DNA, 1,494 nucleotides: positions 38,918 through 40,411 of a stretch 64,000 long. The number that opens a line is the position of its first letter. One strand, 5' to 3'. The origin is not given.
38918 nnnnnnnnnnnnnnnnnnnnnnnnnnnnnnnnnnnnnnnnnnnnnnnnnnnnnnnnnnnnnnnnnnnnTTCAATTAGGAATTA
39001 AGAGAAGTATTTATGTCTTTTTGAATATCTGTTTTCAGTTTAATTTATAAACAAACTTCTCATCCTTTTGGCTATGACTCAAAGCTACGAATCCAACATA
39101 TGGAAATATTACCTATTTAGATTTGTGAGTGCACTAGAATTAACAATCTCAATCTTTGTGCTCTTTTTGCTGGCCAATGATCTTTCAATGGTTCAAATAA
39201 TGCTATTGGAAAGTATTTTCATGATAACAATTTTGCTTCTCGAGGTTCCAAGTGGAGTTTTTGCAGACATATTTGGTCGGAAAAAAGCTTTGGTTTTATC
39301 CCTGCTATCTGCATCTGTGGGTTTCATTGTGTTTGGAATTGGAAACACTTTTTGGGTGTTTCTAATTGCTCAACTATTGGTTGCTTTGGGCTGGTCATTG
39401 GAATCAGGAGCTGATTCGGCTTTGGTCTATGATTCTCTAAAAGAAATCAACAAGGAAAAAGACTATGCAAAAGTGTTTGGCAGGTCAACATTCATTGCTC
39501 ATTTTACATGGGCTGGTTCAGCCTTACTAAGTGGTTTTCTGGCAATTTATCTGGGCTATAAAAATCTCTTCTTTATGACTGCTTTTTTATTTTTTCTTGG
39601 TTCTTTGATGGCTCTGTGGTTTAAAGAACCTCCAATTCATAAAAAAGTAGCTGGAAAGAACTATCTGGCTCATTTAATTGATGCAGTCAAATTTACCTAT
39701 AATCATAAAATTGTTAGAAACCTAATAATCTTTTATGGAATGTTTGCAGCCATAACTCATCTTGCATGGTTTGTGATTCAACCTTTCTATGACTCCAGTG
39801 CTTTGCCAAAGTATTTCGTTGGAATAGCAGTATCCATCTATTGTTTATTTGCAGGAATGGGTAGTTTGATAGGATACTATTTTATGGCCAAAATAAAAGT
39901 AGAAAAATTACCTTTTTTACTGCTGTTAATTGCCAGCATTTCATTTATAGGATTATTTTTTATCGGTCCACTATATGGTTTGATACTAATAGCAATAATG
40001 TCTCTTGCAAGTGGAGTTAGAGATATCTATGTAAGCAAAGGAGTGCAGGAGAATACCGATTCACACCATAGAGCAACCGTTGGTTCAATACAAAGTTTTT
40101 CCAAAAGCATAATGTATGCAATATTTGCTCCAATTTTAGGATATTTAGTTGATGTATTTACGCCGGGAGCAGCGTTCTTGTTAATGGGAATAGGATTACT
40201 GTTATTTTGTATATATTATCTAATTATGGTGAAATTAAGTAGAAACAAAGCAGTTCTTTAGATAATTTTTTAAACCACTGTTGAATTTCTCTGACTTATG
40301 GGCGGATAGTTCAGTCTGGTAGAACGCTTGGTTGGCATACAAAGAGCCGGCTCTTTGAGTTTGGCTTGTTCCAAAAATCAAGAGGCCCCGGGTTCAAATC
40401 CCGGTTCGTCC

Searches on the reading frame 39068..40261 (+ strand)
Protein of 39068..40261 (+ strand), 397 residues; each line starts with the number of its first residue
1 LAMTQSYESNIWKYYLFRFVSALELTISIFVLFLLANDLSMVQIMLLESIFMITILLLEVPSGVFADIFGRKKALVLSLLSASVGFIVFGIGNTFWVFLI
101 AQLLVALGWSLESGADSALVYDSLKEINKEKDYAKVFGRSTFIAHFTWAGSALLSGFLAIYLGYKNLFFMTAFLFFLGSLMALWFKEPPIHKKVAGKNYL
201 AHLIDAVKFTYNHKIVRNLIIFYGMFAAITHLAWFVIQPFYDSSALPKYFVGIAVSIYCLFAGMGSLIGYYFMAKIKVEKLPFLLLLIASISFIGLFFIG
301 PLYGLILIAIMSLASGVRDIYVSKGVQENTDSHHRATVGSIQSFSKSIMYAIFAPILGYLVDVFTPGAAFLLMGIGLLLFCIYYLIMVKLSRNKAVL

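Call 14: search_protein_families(library=pfam, proteins=[window:39068-40261:+], max_evalue=0.001)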
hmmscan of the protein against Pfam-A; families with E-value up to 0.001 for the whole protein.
window:39068-40261:+ (397 aa): 3 families
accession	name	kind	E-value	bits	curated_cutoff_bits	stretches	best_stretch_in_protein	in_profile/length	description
PF07690.21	MFS_1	-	1.2e-27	97.3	33.4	1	17-353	4-346/347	Major Facilitator Superfamily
PF00083.30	Sugar_tr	-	0.00059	19.3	22.3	1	40-115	44-122/452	Sugar (and other) transporter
PF05977.19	MFS_3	-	0.00067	18.7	27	1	44-311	47-316/524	Transmembrane secretion effector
